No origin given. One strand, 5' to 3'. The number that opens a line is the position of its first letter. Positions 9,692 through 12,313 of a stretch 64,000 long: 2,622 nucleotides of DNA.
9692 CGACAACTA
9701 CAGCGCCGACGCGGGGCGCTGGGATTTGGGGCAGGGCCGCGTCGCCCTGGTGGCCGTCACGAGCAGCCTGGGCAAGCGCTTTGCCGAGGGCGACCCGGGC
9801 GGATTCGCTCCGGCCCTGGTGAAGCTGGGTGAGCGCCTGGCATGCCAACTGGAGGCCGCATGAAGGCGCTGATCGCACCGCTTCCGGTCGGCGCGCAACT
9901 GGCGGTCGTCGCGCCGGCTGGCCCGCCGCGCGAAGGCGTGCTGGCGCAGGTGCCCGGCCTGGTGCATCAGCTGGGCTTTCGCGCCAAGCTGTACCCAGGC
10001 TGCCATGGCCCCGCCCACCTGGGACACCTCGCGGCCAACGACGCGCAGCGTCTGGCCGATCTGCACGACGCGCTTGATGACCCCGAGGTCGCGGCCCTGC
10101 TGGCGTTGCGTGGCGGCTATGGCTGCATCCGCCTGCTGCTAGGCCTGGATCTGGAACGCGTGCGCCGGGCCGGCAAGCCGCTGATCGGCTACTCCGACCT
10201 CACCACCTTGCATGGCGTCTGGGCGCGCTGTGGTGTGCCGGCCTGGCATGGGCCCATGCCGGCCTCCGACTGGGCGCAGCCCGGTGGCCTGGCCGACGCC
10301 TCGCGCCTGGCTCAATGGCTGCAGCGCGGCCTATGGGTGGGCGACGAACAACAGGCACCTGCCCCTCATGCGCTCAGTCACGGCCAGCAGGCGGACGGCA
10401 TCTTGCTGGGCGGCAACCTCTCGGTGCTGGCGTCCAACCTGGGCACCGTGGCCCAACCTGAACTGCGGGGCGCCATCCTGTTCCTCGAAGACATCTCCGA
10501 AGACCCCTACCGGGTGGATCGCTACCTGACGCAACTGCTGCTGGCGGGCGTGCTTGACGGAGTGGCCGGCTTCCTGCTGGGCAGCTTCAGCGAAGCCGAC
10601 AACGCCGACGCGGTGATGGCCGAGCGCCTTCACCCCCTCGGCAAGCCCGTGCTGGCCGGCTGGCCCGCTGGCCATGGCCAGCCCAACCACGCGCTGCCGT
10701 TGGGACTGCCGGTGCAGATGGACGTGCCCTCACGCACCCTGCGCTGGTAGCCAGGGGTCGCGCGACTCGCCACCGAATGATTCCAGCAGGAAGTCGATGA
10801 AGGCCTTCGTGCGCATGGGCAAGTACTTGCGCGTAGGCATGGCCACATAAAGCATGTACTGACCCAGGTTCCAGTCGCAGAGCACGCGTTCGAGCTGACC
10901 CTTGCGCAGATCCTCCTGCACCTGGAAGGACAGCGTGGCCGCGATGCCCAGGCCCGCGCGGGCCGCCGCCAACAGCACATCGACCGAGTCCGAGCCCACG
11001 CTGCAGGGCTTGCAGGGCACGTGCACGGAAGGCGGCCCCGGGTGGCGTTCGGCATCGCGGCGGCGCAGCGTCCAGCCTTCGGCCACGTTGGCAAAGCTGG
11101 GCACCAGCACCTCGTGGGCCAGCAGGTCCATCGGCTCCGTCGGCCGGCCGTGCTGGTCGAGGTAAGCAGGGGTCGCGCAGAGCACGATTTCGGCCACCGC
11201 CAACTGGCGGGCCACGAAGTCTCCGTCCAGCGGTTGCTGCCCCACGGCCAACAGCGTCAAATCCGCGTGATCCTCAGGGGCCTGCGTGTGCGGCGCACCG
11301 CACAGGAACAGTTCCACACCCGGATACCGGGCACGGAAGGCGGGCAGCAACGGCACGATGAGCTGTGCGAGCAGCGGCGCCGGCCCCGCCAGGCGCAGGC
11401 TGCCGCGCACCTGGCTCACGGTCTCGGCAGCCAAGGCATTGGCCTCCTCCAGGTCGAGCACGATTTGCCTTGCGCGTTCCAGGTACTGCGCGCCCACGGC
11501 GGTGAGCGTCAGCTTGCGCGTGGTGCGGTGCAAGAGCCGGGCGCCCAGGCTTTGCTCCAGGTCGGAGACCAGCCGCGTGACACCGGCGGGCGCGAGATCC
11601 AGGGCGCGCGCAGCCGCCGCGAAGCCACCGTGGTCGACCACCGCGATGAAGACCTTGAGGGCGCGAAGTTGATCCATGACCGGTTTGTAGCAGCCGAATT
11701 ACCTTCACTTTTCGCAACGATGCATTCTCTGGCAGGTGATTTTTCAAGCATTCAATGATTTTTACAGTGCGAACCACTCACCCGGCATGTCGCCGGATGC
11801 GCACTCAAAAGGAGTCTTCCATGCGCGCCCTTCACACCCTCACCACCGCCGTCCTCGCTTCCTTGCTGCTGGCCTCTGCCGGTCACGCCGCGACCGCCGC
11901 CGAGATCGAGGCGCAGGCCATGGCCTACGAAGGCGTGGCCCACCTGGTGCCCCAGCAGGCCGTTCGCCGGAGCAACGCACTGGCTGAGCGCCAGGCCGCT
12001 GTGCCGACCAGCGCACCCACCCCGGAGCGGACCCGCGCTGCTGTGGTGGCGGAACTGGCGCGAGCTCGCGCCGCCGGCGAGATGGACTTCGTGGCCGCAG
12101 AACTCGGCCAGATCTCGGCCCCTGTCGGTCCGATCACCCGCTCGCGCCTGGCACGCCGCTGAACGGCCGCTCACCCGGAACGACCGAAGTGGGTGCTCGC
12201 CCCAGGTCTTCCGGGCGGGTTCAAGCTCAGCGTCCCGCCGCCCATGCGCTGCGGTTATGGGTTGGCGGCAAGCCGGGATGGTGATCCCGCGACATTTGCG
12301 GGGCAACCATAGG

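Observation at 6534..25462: PUL-like peptidoglycan-foraging locus in a betaproteobacterium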

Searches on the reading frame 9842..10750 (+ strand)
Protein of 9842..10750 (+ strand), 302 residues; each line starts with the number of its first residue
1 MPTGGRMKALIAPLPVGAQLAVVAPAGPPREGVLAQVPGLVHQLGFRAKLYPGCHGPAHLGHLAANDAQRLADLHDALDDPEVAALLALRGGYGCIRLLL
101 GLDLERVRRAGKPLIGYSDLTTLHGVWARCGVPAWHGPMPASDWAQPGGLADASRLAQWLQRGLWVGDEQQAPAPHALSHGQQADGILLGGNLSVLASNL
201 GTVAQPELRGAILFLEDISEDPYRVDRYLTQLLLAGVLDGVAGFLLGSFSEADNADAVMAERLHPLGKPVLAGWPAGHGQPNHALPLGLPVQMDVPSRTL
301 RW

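Call 4: search_protein_families(library=pfam, proteins=[window:9842-10750:+])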
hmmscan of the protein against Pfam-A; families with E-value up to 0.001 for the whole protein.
window:9842-10750:+ (302 aa): 2 families
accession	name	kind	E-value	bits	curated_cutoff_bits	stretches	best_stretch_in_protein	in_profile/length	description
PF17676.7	Peptidase_S66C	-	4.9e-34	117.9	23.7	1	186-292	2-119/120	LD-carboxypeptidase C-terminal domain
PF02016.21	Peptidase_S66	-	1.5e-27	96.5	25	1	21-137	2-121/121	LD-carboxypeptidase N-terminal domain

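Call 6: search_protein_families(library=ncbifam, proteins=[window:9842-10750:+], max_evalue=0.00001)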
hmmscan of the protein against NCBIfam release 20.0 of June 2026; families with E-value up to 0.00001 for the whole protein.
window:9842-10750:+ (302 aa): 1 family
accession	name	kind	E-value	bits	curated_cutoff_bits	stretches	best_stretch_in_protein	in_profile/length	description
NF008424.0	PRK11253.1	equivalog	4.7e-38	131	378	1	62-294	48-290/308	muramoyltetrapeptide carboxypeptidase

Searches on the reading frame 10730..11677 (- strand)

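Call 4: search_protein_families(library=pfam, proteins=[window:10730-11677:-])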
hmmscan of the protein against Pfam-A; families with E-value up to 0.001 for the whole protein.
window:10730-11677:- (315 aa): 2 families
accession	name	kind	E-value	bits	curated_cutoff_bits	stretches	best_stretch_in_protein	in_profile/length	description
PF03466.25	LysR_substrate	-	3.3e-28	98.9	28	1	89-301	3-208/209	LysR substrate binding domain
PF00126.33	HTH_1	-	4.1e-19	68.7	26.6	1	4-62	1-59/60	Bacterial regulatory helix-turn-helix protein, lysR family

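Call 6: search_protein_families(library=ncbifam, proteins=[window:10730-11677:-], max_evalue=0.00001)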
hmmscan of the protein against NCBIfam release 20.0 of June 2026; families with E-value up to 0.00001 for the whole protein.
window:10730-11677:- (315 aa): 43 families (the best 25 are shown)
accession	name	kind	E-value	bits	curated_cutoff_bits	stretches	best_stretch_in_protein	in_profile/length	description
NF040888.1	trans_reg_YafC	equivalog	1.5e-47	161.9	470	1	6-300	7-292/293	DNA-binding transcriptional regulator YafC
NF011573.0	PRK14997.1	equivalog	5.4e-37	127.5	380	1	4-301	6-297/303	LysR family transcriptional regulator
NF008352.0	PRK11139.1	subfamily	8.7e-29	100.5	288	1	3-302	7-293/305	transcriptional regulator GcvA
NF007917.1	PRK10632.1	equivalog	9.1e-28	97.2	425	1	1-301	1-292/303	HTH-type transcriptional activator AaeR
NF007315.1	PRK09801.1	equivalog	5.4e-27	94.6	398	1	5-297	9-292/301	L-tartrate utilization transcriptional activator TtdR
NF008416.0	PRK11242.1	equivalog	3.1e-22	79.3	277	1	4-126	3-125/300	transcriptional regulator CynR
NF007491.0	PRK10086.1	equivalog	3.5e-20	72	316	1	3-300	18-308/313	DNA-binding transcriptional regulator DsdC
TIGR03418.1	chol_sulf_TF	equivalog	6.3e-20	71.4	324.8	1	4-299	3-290/291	choline sulfate utilization transcriptional regulator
NF053705.1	TransRegGltCGpos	equivalog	5.6e-19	68.5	350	1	4-126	3-125/300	glutamate biosynthesis transcriptional regulator GltC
TIGR03339.1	phn_lysR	subfamily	1.5e-18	67.1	341.1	1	7-125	2-117/279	aminoethylphosphonate catabolism associated LysR family transcriptional regulator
NF040786.1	LysR_Sec_metab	equivalog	7.8e-18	64.5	250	1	4-125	3-124/298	selenium metabolism-associated LysR family transcriptional regulator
NF052633.1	LysR_TF_PsrA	exception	1.9e-17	63.2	540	1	4-125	7-128/297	L-proline-binding transcription factor PsrA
NF008722.0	PRK11716.1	equivalog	5.1e-17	61.8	246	1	4-130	3-130/293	HTH-type transcriptional activator IlvY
NF007385.0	PRK09906.1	equivalog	9.9e-17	61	356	1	3-132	2-130/296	DNA-binding transcriptional regulator HcaR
NF047711.1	PutUtilRegPtrR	equivalog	1.4e-15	57.2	400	1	4-133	3-130/283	putrescine utilization regulator PtrR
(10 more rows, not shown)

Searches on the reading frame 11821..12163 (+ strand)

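Call 68: search_protein_families(library=ncbifam, proteins=[window:11821-12163:+], max_evalue=0.001)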
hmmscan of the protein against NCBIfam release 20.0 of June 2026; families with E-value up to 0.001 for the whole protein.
window:11821-12163:+ (113 aa): 0 families

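Call 92: search_protein_families(library=pfam, proteins=[window:11821-12163:+], max_evalue=0.1)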
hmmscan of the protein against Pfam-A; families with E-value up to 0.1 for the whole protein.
window:11821-12163:+ (113 aa): 1 family
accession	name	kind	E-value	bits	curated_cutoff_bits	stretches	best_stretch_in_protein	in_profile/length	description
PF13663.11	DUF4148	-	0.019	15.8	27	0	6-89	3-55/62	Domain of unknown function (DUF4148)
